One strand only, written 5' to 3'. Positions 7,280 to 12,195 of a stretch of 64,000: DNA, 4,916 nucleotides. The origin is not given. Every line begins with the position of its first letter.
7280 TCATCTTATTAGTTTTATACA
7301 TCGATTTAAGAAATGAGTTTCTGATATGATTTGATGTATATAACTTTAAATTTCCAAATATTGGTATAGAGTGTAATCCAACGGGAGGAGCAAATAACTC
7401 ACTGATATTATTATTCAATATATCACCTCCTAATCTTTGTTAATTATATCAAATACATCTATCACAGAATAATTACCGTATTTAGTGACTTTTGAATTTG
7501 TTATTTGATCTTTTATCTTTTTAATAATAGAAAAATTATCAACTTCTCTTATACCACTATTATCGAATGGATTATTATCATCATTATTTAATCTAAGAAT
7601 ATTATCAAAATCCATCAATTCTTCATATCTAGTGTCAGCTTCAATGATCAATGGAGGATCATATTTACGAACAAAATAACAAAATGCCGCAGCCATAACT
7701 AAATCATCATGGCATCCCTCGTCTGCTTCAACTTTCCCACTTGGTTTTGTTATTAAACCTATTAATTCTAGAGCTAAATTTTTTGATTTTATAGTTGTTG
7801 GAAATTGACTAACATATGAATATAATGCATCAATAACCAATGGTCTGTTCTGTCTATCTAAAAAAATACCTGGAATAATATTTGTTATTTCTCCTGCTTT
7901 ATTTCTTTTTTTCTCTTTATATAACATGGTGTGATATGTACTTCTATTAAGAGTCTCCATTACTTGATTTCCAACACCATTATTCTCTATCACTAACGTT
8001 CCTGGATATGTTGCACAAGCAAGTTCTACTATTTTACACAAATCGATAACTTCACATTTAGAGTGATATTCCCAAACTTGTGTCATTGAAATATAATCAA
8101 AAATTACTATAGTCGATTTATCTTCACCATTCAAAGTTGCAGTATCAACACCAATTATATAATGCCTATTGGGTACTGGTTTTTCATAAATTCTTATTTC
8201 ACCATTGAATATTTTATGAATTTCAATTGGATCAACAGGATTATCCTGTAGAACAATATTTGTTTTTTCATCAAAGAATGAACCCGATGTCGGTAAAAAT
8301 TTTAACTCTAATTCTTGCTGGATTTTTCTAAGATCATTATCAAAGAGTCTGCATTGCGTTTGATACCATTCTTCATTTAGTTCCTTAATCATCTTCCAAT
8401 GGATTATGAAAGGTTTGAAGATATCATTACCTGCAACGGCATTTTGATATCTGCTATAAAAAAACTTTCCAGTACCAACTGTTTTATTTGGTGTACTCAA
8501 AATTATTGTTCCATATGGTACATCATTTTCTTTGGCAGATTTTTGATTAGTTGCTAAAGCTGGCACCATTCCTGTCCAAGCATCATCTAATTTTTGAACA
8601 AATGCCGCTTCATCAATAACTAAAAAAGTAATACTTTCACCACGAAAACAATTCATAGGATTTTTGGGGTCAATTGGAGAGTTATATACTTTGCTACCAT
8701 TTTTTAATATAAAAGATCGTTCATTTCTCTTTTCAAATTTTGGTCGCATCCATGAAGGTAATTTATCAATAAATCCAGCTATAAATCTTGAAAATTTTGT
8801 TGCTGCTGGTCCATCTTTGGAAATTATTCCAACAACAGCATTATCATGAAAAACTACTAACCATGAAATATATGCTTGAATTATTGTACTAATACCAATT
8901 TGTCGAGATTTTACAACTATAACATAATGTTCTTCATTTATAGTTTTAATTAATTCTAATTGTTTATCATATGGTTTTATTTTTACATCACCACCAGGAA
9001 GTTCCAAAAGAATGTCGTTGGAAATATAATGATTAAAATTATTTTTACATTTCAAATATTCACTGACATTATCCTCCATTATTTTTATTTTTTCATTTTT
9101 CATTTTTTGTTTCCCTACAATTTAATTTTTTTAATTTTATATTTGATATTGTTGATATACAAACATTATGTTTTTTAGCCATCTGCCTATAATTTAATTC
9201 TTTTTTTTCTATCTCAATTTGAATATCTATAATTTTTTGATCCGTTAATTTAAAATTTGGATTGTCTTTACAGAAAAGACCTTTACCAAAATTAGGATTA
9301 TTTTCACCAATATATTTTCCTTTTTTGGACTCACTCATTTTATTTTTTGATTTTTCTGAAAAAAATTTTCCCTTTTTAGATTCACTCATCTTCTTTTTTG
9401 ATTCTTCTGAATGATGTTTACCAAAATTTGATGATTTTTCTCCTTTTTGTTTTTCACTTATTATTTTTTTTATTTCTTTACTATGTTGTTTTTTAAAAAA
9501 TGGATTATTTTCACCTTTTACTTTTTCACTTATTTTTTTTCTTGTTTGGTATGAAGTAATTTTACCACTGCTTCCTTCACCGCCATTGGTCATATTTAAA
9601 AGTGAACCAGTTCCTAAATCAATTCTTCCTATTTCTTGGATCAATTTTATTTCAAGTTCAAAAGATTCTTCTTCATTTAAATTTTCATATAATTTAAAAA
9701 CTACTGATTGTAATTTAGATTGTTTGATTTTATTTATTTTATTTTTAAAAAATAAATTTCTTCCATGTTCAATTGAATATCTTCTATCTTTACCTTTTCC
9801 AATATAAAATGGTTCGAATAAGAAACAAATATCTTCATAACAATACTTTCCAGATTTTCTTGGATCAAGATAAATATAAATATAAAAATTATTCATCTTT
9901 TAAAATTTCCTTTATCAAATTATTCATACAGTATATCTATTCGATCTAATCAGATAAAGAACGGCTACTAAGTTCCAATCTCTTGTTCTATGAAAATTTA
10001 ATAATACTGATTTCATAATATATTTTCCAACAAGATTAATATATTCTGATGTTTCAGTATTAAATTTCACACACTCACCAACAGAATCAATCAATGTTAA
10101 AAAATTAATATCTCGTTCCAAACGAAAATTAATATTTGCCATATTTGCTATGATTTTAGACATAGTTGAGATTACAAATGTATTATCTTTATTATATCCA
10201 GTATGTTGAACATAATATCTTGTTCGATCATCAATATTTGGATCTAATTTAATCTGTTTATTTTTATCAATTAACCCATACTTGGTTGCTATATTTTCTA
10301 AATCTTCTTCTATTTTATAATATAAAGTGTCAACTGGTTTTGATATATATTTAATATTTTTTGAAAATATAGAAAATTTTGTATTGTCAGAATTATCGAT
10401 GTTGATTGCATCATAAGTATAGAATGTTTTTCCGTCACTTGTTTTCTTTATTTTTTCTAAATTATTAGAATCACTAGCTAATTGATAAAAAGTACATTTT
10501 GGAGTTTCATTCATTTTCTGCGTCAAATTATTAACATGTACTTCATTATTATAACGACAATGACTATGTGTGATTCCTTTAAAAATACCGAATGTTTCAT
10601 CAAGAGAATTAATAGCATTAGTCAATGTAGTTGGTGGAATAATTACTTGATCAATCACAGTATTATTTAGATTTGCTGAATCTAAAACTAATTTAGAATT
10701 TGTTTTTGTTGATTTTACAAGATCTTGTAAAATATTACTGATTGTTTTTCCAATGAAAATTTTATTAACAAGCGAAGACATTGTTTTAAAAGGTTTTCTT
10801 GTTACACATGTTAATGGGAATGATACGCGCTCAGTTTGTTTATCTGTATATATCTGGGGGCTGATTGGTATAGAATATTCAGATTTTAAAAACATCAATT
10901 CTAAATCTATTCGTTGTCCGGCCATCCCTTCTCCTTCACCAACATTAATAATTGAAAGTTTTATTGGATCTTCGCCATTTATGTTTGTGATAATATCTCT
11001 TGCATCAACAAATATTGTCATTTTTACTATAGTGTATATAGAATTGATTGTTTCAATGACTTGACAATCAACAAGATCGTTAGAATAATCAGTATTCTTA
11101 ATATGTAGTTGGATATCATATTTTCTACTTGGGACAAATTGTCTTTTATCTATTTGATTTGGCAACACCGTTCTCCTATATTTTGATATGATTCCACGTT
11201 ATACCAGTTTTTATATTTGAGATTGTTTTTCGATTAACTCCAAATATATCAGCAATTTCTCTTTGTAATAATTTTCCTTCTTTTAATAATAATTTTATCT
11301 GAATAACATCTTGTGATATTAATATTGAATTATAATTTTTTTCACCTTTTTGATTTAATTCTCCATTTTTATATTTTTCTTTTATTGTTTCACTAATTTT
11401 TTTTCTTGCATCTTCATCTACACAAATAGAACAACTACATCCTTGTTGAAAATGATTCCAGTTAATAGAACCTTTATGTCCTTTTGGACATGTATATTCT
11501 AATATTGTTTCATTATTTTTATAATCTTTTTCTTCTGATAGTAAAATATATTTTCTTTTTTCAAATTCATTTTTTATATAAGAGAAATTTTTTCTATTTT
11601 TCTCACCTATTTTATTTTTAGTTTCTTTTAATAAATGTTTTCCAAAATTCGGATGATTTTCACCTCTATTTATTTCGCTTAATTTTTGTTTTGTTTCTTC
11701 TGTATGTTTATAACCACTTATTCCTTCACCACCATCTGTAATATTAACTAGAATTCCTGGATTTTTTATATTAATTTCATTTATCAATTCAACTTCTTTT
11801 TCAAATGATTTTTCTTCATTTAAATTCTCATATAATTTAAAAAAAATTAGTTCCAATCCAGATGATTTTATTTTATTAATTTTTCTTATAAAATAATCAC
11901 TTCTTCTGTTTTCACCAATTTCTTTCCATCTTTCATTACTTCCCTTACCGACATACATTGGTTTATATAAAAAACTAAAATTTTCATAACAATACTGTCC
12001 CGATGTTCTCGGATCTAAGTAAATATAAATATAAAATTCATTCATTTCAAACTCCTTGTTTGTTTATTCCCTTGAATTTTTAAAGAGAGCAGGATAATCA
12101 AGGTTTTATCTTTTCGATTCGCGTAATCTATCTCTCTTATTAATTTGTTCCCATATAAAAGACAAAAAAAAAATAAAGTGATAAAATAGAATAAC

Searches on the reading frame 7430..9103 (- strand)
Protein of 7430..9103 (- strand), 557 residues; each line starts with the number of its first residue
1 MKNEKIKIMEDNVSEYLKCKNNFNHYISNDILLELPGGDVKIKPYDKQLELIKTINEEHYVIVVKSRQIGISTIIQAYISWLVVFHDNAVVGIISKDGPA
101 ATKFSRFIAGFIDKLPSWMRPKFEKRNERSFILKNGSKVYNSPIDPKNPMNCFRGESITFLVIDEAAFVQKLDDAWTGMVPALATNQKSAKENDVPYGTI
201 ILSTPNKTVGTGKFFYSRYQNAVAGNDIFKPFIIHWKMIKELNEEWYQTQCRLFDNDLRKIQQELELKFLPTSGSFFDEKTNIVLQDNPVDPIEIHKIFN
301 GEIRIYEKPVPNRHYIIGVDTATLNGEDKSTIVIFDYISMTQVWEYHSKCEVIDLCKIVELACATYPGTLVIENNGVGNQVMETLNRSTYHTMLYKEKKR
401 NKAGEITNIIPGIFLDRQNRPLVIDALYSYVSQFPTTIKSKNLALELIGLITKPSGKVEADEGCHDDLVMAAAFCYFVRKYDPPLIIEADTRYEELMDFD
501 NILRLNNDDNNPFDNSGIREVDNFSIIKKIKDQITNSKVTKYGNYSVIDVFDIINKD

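Call 9: search_protein_families(library=pfam, proteins=[window:7430-9103:-], max_evalue=0.001)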
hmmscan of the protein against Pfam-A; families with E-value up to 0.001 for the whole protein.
window:7430-9103:- (557 aa): 1 family
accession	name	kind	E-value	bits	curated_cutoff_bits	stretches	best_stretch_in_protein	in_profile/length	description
PF03237.21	Terminase_6N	-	2.1e-07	31.3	22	1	63-278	2-209/215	Terminase large subunit, T4likevirus-type, N-terminal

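Call 75: search_dna_similar(query=window:7430-9103:-, collection=phages, mode=protein, max_rows=12)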
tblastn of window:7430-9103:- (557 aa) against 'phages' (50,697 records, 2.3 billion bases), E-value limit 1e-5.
Records with a match: 2615; places in all: 2662; records where one place covers at least 80% of the query: 1955.
Best place of each record, by identity: <60% 2615.
By first word of the organism name: Escherichia 666; Synechococcus 378; Klebsiella 330; Salmonella 203; Vibrio 134; Shigella 89; Aeromonas 80; Acinetobacter 71; Cyanophage 61; Enterobacter 59; and 68 more.
By host as written in the record: - 466; Escherichia coli 277; Klebsiella pneumoniae 114; Synechococcus 107; Synechococcus sp. 38; Escherichia coli O157:H7 38; Salmonella enterica 29; Synechococcus sp. WH7803 28; and 585 more.
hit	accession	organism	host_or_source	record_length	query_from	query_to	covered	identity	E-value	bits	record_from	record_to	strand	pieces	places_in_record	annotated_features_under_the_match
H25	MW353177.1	Flavobacterium phage vB_FspM_immuto_13-6C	Flavobacterium sp. LMO8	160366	13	479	84%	27.8%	1e-49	190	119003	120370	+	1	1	terminase large subunit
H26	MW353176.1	Flavobacterium phage vB_FspM_immuto_3-5A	Flavobacterium sp. LMO8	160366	13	479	84%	27.8%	2e-49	190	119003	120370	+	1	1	terminase large subunit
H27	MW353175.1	Flavobacterium phage vB_FspM_immuto_2-6A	Flavobacterium sp. LMO8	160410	13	479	84%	27.8%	2e-49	190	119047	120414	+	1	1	terminase large subunit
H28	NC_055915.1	Flavobacterium phage vB_FspM_immuto_2-6A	Flavobacterium sp. LMO8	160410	13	479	84%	27.8%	2e-49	190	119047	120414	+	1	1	terminase large subunit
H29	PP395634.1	Microcystis phage Mel-JY01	Microcystis elabens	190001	15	492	86%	27.0%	6e-41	164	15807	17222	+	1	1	large terminase protein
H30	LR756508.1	uncultured phage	metagenomic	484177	13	479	84%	27.3%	1e-46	181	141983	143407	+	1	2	record has no annotation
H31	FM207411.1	Synechococcus phage S-RSM4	-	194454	6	495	88%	26.0%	2e-32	139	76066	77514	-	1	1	g17: DNA terminase packaging enzyme large subunit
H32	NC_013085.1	Synechococcus phage S-RSM4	-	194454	6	495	88%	26.0%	2e-32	139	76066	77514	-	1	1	g17: terminase large subunit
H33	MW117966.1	Synechococcus phage S-H9-1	Synechococcus sp. MW02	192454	6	495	88%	26.0%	3e-32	138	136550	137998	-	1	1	terminase large subunit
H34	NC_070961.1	Synechococcus phage S-H9-1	Synechococcus sp. MW02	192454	6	495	88%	26.0%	3e-32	138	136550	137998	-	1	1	terminase large subunit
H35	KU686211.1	Synechococcus phage S-WAM2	Synechococcus sp.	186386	6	495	88%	25.8%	4e-32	138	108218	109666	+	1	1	terminase large subunit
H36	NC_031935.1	Synechococcus phage S-WAM2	Synechococcus sp.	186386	6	495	88%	25.8%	4e-32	138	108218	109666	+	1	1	terminase large subunit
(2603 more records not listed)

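Call 86: search_protein_families(library=phrogs, proteins=[window:7430-9103:-], max_evalue=0.001)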
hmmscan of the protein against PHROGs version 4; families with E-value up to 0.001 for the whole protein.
window:7430-9103:- (557 aa): 7 families
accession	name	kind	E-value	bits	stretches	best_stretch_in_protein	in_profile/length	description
phrog_2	-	head and packaging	8.9e-37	128.2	1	36-490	259-601/807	terminase large subunit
phrog_5989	-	head and packaging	4.7e-30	105.9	1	3-249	101-316/347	terminase large subunit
phrog_36964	-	head and packaging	1.7e-12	47.2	1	56-474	418-848/890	terminase large subunit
phrog_38407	-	unknown function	1.3e-08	35.2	1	294-474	161-343/370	-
phrog_24361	-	head and packaging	4.4e-08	34.1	1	355-479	13-138/162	terminase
phrog_38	-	head and packaging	3.9e-07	30.1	0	46-122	292-375/760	terminase large subunit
phrog_26724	-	unknown function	2.8e-06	28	1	39-142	30-133/192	-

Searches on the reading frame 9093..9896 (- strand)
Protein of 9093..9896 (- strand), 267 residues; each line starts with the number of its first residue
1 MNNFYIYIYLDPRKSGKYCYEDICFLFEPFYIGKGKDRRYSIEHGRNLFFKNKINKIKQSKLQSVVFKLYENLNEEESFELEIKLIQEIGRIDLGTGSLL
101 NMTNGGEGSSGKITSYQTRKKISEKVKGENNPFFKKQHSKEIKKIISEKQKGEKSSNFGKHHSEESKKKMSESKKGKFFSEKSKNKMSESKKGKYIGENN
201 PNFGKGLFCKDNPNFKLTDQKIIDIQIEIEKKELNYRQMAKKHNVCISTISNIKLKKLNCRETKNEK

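Call 22: search_protein_families(library=pfam, proteins=[window:9093-9896:-], max_evalue=0.01)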
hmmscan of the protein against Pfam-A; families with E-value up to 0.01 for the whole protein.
window:9093-9896:- (267 aa): 2 families
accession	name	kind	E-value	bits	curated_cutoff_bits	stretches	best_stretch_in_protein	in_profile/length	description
PF07460.16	NUMOD3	-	8e-21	74.1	20.4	3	136-171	2-37/37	NUMOD3 motif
PF22945.2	LEM-3_GIY-YIG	-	0.0014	19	27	1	5-108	2-107/151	LEM-3-like GIY-YIG domain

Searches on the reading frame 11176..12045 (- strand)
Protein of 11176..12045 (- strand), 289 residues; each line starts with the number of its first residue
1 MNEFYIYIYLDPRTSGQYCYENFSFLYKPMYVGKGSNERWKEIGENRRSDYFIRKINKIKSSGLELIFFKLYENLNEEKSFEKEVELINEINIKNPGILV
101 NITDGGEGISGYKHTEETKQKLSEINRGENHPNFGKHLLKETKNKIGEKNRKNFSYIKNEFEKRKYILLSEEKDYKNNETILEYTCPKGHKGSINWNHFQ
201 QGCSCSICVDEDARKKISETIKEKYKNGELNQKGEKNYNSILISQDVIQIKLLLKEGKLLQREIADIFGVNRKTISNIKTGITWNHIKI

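Call 22: search_protein_families(library=pfam, proteins=[window:11176-12045:-], max_evalue=0.01)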
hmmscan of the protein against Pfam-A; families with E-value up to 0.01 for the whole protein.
window:11176-12045:- (289 aa): 4 families
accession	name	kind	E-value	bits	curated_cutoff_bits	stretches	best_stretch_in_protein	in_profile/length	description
PF07460.16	NUMOD3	-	5e-14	52.4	20.4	1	111-146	1-36/37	NUMOD3 motif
PF22945.2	LEM-3_GIY-YIG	-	9.3e-07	29.4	27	1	5-108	2-110/151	LEM-3-like GIY-YIG domain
PF21817.3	CapR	-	0.0046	17.6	24.2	0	155-208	3-66/67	CapR homology domain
PF01381.28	HTH_3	-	0.005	17.3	23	1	250-283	1-34/55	Helix-turn-helix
